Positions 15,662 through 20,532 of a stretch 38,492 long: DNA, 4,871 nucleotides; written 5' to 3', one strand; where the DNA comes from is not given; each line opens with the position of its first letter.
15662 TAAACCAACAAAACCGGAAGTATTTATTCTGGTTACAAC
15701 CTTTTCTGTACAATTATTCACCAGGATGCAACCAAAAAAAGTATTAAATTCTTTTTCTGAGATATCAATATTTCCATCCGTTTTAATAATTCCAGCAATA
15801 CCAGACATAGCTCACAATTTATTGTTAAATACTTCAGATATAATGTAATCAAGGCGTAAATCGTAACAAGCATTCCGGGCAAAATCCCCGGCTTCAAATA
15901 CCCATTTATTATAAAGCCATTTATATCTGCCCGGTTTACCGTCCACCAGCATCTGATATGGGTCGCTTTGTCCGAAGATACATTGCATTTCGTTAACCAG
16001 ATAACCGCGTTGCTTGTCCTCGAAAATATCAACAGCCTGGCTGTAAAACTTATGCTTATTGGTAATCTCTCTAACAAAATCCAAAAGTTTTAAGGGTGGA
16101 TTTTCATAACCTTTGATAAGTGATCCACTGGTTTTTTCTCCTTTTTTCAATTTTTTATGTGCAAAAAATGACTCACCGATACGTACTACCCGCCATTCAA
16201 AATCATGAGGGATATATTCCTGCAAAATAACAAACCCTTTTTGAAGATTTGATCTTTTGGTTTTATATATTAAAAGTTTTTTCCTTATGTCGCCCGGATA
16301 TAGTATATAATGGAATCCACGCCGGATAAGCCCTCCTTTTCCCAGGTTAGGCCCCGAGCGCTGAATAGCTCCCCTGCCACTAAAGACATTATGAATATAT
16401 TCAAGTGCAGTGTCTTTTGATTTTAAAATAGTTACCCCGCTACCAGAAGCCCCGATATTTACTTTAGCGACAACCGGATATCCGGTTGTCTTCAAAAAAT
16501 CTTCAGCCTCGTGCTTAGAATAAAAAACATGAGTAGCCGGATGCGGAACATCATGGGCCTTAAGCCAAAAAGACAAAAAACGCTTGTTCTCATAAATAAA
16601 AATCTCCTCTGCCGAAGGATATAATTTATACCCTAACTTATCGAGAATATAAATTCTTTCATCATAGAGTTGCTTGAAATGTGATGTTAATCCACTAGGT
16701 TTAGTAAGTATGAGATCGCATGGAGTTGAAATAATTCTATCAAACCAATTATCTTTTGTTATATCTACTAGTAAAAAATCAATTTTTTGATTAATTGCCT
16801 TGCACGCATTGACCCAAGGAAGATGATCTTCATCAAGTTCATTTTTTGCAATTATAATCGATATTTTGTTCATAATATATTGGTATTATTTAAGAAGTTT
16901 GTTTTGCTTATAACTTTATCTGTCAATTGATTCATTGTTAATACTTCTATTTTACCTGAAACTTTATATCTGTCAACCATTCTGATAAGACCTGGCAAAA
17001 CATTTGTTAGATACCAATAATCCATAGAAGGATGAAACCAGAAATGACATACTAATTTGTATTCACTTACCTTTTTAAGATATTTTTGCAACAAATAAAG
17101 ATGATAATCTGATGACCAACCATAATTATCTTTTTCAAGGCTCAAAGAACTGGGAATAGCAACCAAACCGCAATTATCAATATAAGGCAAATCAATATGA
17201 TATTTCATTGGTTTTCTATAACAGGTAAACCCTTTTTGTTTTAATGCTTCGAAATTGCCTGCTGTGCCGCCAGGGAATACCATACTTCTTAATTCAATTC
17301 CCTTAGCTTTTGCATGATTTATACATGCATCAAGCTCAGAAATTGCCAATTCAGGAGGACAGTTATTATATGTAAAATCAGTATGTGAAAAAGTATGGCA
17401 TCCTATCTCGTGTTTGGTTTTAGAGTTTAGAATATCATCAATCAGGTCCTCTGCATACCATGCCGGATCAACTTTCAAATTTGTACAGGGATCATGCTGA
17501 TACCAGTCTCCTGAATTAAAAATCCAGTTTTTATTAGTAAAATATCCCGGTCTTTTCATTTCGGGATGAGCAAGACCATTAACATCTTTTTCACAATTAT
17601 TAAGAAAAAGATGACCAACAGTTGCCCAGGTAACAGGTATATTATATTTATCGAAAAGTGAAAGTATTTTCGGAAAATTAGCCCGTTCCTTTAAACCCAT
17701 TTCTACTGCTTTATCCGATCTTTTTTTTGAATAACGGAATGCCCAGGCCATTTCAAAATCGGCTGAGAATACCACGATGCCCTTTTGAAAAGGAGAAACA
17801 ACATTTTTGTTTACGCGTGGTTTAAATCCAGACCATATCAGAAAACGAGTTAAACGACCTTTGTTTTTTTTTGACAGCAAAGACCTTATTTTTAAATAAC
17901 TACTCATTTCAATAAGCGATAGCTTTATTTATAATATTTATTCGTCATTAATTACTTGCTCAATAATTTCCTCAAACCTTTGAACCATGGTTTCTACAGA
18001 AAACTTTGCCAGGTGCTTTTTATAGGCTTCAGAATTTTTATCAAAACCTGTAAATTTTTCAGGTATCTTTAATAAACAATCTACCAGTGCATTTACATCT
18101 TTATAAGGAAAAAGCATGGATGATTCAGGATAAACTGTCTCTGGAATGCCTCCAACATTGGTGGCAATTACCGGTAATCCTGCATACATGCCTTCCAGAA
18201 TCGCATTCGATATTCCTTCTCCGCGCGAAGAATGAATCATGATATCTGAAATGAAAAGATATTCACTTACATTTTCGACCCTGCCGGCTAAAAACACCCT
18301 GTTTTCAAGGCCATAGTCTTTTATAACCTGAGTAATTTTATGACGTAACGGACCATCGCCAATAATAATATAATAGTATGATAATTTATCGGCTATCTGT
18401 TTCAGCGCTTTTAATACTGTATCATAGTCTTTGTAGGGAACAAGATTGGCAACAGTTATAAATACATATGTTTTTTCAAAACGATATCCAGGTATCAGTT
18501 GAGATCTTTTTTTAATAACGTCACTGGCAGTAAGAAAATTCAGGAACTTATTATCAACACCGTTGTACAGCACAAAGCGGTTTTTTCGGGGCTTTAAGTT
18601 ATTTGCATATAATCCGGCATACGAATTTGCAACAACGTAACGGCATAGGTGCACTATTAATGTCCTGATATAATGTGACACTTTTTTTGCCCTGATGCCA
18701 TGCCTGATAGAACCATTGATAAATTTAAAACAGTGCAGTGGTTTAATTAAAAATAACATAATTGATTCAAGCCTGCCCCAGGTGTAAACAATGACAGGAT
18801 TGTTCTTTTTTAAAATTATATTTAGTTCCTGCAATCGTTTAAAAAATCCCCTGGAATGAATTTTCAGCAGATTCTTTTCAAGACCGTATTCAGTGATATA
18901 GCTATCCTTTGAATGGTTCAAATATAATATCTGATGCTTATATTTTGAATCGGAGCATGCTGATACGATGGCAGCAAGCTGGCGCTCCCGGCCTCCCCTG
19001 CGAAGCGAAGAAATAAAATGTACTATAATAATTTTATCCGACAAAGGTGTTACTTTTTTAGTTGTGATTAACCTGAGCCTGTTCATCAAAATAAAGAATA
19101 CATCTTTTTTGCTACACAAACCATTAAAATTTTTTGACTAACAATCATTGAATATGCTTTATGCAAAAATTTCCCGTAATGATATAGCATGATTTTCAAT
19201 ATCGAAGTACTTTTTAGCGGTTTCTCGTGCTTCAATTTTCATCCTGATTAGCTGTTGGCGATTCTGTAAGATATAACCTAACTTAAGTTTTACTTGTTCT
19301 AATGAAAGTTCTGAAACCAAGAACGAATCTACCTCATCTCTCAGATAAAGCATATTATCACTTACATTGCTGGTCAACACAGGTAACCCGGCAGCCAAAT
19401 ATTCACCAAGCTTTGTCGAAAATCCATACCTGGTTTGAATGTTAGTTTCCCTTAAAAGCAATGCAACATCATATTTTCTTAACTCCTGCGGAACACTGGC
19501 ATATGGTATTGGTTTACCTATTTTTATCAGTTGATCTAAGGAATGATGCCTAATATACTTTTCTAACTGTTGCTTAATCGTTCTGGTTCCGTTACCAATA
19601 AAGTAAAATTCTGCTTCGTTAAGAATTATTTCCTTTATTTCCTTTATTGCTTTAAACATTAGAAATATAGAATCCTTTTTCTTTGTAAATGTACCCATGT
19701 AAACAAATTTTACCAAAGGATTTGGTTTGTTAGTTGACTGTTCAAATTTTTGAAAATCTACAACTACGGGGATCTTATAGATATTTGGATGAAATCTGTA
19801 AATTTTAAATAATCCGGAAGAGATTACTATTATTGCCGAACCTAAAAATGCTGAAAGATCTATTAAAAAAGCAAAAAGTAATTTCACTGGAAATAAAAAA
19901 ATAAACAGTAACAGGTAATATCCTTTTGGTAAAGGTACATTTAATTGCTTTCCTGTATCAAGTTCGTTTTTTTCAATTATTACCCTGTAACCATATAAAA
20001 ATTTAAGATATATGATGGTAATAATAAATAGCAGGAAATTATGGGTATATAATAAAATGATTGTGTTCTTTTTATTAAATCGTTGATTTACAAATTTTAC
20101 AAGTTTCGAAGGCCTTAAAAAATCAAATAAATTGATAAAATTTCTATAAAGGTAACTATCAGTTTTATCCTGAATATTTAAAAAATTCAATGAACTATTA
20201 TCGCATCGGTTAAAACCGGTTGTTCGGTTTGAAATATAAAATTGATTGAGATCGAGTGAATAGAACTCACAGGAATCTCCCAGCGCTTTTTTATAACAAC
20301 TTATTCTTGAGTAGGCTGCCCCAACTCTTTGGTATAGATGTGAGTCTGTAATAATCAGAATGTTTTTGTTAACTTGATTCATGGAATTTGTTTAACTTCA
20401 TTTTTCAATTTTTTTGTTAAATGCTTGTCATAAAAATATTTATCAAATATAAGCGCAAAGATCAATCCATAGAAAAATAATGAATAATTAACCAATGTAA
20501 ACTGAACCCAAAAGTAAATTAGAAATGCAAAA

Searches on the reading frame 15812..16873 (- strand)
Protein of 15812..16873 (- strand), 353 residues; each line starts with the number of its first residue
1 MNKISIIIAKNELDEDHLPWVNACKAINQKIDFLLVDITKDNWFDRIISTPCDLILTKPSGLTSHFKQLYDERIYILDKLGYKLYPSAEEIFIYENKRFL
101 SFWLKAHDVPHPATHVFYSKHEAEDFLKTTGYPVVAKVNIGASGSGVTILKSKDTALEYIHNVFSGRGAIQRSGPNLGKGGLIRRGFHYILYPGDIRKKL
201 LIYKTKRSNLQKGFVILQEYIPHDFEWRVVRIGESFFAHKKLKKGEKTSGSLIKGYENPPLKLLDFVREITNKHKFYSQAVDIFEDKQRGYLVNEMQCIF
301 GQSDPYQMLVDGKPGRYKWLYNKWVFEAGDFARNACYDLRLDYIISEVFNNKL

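Call 93: search_protein_families(library=pfam, proteins=[window:15812-16873:-], max_evalue=0.00001)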
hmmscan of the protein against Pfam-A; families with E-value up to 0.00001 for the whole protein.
window:15812-16873:- (353 aa): 1 family
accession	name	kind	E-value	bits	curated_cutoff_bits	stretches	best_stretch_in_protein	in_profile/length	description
PF01071.24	GARS_A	-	5.5e-06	26.8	27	1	96-165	2-72/194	Phosphoribosylglycinamide synthetase, ATP-grasp (A) domain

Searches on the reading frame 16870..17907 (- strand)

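Call 93: search_protein_families(library=pfam, proteins=[window:16870-17907:-], max_evalue=0.00001)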
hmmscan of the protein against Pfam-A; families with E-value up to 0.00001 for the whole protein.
window:16870-17907:- (345 aa): 1 family
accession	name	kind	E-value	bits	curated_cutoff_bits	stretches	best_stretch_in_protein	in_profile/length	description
PF01522.26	Polysacc_deac_1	-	9.2e-06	26.1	23.1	0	75-216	18-108/124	Polysaccharide deacetylase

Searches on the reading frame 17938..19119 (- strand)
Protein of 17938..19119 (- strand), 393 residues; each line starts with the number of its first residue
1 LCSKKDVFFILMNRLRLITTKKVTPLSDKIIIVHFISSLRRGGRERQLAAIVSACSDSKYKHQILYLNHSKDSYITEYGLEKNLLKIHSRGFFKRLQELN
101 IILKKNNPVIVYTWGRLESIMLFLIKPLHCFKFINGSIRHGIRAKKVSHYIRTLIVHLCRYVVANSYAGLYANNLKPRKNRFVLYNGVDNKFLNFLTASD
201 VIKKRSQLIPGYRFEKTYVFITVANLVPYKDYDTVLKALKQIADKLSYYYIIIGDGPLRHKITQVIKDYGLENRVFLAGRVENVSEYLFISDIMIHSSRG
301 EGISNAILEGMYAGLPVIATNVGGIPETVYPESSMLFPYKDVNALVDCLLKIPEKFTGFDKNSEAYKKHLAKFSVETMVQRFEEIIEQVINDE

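Call 93: search_protein_families(library=pfam, proteins=[window:17938-19119:-], max_evalue=0.00001)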
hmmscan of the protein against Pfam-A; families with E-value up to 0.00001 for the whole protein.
window:17938-19119:- (393 aa): 2 families
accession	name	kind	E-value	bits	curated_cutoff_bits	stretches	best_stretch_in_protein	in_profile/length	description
PF00534.26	Glycos_transf_1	-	1.6e-28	99.8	26.4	1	214-352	12-155/172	Glycosyl transferases group 1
PF13692.12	Glyco_trans_1_4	-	6.8e-28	98.1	27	1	219-351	3-138/142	Glycosyl transferases group 1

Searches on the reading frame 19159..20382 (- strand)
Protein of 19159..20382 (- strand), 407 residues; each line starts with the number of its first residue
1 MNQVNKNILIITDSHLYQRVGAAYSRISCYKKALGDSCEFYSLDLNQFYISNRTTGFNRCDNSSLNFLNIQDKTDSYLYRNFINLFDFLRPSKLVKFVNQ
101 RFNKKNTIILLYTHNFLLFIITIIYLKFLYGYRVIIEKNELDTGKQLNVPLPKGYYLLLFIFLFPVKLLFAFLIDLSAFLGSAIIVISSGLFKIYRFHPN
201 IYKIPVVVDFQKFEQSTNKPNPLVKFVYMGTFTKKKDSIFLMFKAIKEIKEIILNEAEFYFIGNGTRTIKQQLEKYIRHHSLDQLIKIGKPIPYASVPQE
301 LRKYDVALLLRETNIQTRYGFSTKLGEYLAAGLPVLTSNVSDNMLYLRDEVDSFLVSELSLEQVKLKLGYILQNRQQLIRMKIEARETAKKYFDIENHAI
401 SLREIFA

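Call 93: search_protein_families(library=pfam, proteins=[window:19159-20382:-], max_evalue=0.00001)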
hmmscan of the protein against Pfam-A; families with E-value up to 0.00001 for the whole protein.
window:19159-20382:- (407 aa): 3 families
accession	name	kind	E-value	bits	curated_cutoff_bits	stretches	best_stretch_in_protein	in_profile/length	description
PF00534.26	Glycos_transf_1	-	5.8e-13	49.2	26.4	1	210-387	2-171/172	Glycosyl transferases group 1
PF13692.12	Glyco_trans_1_4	-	1.1e-12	48.9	27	1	225-372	3-140/142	Glycosyl transferases group 1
PF13524.12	Glyco_trans_1_2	-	9.5e-08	32.5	25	1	252-399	15-139/144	Glycosyl transferase-like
